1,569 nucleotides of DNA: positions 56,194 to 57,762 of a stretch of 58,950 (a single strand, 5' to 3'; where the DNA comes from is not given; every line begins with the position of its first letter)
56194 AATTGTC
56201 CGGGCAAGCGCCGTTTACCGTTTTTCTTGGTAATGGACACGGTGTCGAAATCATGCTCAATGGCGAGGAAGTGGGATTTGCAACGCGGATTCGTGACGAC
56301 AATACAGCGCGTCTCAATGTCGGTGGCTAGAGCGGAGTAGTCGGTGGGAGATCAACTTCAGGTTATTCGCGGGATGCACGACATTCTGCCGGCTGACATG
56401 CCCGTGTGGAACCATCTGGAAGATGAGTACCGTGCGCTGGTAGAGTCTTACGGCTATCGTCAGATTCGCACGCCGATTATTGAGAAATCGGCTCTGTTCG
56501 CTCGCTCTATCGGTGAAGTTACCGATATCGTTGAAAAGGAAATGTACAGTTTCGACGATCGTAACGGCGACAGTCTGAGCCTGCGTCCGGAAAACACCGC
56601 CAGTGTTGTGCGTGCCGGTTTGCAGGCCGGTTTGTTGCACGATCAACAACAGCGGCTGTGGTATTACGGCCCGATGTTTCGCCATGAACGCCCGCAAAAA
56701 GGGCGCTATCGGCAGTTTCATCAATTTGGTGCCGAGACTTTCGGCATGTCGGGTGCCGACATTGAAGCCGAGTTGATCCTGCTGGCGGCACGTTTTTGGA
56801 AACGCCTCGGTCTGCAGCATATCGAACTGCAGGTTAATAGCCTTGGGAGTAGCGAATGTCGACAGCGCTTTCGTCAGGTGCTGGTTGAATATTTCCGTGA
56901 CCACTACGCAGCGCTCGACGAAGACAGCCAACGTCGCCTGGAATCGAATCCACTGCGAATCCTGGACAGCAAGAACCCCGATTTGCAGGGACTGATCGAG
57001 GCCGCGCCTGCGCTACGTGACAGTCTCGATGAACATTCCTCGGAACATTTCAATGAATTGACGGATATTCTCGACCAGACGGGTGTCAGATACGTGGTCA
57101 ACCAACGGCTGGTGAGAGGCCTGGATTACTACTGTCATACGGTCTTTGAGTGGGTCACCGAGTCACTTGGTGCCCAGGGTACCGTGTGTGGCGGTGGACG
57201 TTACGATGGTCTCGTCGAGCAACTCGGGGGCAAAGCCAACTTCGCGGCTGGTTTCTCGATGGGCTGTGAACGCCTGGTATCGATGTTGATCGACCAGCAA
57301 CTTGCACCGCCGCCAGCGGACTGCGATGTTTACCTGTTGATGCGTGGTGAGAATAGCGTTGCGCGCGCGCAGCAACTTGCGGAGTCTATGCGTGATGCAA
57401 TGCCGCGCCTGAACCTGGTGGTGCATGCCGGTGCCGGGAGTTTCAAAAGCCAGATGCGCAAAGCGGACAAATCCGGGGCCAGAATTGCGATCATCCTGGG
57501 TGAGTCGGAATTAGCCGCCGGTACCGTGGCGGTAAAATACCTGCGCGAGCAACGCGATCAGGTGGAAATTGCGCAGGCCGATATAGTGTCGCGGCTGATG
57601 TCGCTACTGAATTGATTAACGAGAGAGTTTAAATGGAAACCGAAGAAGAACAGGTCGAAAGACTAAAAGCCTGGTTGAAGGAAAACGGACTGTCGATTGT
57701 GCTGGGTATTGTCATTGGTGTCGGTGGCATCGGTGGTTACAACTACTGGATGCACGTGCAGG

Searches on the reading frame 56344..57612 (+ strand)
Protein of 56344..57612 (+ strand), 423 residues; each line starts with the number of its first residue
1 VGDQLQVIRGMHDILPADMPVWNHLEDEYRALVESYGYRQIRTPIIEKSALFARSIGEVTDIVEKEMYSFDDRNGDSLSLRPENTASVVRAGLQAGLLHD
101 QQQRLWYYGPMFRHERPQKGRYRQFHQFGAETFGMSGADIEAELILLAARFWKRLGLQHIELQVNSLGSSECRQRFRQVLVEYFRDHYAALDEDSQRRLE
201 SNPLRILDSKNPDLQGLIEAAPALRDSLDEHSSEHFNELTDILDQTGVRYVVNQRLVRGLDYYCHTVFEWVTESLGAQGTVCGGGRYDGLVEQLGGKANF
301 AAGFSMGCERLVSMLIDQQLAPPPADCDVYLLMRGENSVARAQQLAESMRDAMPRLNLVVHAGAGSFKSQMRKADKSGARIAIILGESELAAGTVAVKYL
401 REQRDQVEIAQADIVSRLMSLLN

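Call 87: search_protein_families(library=pfam, proteins=[window:56344-57612:+], max_evalue=0.00001)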
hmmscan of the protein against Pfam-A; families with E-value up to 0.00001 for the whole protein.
window:56344-57612:+ (423 aa): 3 families
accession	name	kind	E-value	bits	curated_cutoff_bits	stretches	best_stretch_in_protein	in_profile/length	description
PF13393.11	tRNA-synt_His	-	4.5e-45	154.7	25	1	10-311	1-308/308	Histidyl-tRNA synthetase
PF00587.30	tRNA-synt_2b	-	2e-23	83.8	29.3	1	68-318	1-178/179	tRNA synthetase class II core domain (G, H, P, S and T)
PF03129.25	HGTP_anticodon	-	4.2e-09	36.9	21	1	329-418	2-91/94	Anticodon binding domain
